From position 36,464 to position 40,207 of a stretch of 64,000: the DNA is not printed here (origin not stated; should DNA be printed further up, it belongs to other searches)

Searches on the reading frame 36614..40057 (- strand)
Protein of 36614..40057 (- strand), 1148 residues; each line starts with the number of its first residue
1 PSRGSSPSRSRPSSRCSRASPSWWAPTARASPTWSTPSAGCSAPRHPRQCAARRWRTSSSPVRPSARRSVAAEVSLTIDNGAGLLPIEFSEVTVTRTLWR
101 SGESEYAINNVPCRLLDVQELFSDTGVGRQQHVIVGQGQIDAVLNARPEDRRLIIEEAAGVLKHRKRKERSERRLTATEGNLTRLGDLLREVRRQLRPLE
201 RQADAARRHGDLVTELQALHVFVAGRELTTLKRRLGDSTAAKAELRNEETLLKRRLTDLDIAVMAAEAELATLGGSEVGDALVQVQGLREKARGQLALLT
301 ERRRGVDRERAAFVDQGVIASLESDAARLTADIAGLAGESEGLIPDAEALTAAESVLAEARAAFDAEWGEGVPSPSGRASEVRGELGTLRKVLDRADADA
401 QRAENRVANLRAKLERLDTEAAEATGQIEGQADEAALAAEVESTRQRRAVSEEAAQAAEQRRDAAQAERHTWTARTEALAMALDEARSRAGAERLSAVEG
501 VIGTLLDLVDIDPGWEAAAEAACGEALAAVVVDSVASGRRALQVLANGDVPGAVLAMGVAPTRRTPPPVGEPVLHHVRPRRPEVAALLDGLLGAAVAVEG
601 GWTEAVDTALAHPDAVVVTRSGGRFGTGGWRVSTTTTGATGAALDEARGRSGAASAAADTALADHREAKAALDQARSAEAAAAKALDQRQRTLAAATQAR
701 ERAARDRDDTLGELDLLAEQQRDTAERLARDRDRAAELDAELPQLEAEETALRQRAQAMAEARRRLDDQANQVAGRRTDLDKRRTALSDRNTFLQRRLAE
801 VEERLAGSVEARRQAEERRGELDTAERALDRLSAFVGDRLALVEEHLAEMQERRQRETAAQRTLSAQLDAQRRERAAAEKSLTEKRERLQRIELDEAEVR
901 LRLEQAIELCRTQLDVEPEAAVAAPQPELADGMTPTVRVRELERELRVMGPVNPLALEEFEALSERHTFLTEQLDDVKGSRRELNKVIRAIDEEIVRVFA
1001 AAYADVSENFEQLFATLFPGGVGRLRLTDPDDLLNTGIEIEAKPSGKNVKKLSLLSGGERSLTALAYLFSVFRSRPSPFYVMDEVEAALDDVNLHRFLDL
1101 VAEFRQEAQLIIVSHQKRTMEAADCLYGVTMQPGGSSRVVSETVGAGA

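Call 55: search_protein_families(library=pfam, proteins=[window:36614-40057:-], max_evalue=0.00001)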
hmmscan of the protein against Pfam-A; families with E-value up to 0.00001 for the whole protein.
window:36614-40057:- (1148 aa): 2 families
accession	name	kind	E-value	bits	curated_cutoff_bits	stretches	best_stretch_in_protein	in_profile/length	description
PF02463.25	SMC_N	-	8e-37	127.2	40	1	66-1135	71-217/220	RecF/RecN/SMC N terminal domain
PF06470.18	SMC_hinge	-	1e-11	45.7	22.5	1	499-599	2-107/116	SMC proteins Flexible Hinge Domain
